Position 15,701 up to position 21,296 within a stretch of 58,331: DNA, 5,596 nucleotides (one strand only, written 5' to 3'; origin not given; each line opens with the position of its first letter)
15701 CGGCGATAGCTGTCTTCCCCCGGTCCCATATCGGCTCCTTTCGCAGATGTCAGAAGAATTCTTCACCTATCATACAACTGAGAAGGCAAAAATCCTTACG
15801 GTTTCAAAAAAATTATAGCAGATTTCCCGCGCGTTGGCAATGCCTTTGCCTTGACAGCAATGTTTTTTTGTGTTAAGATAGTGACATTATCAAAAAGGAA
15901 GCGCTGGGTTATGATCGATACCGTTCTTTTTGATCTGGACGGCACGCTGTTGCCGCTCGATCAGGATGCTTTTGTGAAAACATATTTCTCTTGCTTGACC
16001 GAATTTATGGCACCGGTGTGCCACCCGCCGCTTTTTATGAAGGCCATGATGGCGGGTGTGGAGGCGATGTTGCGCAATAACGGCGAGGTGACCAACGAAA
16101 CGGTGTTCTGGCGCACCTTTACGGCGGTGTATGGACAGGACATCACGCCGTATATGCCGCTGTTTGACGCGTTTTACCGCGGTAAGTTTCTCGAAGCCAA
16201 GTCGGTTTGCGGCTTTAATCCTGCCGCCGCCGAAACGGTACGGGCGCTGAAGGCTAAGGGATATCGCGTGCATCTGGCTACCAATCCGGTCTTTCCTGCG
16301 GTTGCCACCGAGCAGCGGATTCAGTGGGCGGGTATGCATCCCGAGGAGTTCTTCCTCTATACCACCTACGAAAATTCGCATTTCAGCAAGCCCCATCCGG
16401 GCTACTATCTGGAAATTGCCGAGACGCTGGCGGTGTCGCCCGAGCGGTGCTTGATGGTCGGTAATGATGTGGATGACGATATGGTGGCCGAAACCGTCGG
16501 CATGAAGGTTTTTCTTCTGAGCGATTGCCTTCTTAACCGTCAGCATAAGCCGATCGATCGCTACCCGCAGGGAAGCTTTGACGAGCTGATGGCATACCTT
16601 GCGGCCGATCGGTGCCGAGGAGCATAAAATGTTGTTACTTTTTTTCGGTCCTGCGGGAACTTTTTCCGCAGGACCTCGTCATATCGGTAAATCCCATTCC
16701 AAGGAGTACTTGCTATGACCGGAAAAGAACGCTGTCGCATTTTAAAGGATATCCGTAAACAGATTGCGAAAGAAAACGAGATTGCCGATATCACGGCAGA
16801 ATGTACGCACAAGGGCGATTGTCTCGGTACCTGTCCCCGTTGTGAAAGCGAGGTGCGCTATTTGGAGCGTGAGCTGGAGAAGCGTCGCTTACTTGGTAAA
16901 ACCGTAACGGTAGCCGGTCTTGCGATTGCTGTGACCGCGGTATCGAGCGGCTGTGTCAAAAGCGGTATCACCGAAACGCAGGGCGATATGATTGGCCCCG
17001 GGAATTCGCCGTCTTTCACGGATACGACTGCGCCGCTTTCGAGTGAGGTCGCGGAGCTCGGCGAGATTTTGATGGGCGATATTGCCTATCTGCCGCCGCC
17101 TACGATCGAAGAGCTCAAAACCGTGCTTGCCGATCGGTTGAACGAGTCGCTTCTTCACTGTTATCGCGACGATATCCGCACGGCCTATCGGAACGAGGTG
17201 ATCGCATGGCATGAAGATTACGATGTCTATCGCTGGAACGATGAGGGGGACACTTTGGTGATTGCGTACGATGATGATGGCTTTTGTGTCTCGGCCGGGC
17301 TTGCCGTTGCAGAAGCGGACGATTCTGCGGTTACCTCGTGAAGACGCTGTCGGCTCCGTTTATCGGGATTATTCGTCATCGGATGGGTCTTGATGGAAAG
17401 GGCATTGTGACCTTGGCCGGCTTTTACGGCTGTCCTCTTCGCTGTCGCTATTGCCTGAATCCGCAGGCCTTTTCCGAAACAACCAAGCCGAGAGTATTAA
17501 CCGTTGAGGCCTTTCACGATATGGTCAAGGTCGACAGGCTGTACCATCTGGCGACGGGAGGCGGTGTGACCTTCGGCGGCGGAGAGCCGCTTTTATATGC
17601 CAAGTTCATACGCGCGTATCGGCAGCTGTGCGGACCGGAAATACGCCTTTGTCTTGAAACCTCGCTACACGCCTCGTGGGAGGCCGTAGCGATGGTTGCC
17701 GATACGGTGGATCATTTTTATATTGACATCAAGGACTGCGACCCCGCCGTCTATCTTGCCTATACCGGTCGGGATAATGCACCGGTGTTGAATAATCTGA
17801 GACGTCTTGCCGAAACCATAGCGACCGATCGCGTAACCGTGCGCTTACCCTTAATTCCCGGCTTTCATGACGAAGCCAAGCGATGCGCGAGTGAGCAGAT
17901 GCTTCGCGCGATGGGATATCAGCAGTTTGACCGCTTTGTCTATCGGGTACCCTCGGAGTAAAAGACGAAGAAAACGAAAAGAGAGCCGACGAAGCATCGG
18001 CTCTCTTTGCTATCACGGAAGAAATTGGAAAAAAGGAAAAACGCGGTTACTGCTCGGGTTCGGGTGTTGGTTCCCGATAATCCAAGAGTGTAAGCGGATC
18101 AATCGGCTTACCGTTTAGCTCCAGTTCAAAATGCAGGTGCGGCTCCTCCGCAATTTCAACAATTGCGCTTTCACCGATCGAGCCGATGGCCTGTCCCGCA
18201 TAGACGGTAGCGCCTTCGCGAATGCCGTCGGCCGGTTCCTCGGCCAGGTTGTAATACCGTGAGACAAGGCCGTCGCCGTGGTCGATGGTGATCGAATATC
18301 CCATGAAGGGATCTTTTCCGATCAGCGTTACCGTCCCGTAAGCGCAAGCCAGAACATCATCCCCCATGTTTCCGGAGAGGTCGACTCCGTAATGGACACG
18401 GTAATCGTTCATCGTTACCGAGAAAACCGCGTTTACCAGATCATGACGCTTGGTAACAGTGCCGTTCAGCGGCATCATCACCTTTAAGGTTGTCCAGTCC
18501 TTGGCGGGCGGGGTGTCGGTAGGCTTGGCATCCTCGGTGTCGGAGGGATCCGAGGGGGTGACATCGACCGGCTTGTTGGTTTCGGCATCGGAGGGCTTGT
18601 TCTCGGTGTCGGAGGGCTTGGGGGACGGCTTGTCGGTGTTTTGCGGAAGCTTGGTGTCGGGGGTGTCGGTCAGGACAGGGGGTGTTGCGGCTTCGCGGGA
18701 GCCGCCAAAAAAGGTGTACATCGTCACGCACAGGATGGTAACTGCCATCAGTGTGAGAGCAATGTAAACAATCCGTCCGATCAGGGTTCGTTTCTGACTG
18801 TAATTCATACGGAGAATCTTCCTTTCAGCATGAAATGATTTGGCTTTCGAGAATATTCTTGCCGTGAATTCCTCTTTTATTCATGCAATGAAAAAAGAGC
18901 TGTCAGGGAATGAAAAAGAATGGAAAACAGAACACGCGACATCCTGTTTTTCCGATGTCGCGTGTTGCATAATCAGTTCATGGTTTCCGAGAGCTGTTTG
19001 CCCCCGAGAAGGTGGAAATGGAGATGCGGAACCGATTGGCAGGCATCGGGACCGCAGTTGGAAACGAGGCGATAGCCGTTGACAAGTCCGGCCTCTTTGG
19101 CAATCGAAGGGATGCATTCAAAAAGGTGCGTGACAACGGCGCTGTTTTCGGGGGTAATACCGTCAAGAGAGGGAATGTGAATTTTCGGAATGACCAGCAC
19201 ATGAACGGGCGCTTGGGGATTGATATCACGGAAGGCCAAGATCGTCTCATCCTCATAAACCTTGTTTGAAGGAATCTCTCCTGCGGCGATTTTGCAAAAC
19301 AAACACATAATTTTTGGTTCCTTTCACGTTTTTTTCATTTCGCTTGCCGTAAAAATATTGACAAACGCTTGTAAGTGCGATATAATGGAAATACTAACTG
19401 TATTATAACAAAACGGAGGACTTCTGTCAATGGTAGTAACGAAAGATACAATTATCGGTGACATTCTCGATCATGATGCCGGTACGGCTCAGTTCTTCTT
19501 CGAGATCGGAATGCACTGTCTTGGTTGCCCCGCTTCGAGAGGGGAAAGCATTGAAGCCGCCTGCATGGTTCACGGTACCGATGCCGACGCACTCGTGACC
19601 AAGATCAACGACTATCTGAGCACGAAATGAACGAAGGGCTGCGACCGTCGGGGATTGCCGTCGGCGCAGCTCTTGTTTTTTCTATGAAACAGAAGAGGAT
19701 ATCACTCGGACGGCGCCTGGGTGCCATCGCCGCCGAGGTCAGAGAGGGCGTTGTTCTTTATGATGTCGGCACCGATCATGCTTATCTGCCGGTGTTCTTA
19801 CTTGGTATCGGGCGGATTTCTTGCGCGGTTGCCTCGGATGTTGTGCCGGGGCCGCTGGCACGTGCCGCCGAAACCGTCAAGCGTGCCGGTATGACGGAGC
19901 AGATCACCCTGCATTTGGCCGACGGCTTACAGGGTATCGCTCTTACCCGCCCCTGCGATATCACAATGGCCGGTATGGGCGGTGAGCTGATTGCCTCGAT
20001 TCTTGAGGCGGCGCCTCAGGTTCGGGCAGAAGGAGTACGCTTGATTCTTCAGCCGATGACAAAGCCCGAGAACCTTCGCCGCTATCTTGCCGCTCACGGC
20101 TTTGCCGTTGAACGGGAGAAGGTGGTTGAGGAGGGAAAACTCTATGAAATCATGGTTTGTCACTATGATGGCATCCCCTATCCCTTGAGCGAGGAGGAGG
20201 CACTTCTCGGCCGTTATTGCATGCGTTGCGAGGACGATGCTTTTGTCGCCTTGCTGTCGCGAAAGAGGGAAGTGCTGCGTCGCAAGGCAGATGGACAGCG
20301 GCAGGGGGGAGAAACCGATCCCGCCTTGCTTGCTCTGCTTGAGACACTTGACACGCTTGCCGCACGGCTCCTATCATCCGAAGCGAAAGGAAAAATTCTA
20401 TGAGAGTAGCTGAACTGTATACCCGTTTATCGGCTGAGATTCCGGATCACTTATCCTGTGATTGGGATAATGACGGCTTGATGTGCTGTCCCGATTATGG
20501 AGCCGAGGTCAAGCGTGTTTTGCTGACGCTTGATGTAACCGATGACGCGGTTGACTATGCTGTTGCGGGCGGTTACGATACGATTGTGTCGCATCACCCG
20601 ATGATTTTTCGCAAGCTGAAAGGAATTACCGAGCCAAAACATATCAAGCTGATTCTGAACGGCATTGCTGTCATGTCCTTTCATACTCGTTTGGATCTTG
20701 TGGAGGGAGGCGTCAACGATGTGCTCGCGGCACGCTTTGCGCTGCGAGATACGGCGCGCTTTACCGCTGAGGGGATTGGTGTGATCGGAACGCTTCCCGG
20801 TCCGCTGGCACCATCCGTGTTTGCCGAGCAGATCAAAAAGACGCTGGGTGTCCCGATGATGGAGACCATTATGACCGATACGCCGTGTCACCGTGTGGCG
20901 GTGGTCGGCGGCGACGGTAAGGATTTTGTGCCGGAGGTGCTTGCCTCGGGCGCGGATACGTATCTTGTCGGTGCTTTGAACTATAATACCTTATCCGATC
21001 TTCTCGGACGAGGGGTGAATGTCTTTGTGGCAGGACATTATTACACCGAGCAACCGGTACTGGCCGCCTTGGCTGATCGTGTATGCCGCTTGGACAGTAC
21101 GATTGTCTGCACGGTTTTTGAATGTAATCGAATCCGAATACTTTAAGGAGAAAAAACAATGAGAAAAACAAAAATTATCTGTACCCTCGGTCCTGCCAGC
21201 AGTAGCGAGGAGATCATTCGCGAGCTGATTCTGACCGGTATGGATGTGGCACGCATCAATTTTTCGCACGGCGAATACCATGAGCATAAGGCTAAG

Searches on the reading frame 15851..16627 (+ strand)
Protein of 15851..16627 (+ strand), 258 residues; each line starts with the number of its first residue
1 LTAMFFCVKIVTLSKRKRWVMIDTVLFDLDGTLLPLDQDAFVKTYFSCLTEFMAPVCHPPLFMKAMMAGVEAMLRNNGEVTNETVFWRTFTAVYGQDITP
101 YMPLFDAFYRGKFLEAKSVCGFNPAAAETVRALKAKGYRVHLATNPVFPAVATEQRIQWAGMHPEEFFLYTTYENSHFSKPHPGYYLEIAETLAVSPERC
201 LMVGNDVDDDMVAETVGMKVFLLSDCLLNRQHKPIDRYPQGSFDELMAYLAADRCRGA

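Call 48: search_protein_families(library=pfam, proteins=[window:15851-16627:+], max_evalue=0.0001)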
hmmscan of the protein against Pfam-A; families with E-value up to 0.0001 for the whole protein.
window:15851-16627:+ (258 aa): 3 families
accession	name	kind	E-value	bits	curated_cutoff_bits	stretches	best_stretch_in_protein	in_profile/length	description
PF00702.32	Hydrolase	-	1e-16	62.4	26.4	1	22-211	1-185/191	haloacid dehalogenase-like hydrolase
PF13419.12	HAD_2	-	4.2e-10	40.5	23.8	1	25-221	1-176/178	Haloacid dehalogenase-like hydrolase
PF13242.12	Hydrolase_like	-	7e-07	29.5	22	1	178-222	2-47/75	HAD-hyrolase-like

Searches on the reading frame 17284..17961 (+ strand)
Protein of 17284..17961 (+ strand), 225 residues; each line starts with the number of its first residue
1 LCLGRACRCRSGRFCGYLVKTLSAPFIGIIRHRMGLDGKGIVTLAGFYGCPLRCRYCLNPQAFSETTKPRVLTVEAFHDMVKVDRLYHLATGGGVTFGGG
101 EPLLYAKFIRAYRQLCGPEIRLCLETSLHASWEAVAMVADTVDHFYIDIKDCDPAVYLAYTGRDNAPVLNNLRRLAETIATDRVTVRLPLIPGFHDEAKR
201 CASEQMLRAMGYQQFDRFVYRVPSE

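Call 48: search_protein_families(library=pfam, proteins=[window:17284-17961:+], max_evalue=0.0001)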
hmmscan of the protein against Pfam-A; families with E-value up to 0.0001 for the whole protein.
window:17284-17961:+ (225 aa): 2 families
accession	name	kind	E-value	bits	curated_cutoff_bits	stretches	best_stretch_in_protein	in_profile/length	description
PF04055.27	Radical_SAM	-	3e-20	73.5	29.5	1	48-197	5-157/166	Radical SAM superfamily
PF13353.11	Fer4_12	-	2.2e-06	28.4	22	1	36-108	1-69/137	4Fe-4S single cluster domain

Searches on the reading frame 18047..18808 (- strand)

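Call 48: search_protein_families(library=pfam, proteins=[window:18047-18808:-], max_evalue=0.0001)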
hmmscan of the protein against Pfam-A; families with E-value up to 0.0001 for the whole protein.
window:18047-18808:- (253 aa): 1 family
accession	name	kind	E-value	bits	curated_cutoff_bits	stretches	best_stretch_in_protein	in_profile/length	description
PF01551.29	Peptidase_M23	-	3.1e-22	79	28.7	1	138-238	2-96/96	Peptidase family M23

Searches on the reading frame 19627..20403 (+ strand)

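Call 48: search_protein_families(library=pfam, proteins=[window:19627-20403:+], max_evalue=0.0001)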
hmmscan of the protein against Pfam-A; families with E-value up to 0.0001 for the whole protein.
window:19627-20403:+ (258 aa): 2 families
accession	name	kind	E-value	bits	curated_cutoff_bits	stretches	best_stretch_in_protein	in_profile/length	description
PF12847.13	Methyltransf_18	-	4.7e-45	153.7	27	1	27-176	1-151/151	Methyltransferase domain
PF04816.18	TrmK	-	2e-43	148.8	27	1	44-215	1-175/205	tRNA (adenine(22)-N(1))-methyltransferase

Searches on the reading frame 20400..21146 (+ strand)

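Call 48: search_protein_families(library=pfam, proteins=[window:20400-21146:+], max_evalue=0.0001)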
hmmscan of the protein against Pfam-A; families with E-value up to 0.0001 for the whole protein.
window:20400-21146:+ (248 aa): 1 family
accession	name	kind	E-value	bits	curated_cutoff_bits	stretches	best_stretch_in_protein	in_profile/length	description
PF01784.24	DUF34_NIF3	-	1.1e-55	189.5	23.4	1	1-230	1-237/256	Duf34/NIF3 (NGG1p interacting factor 3)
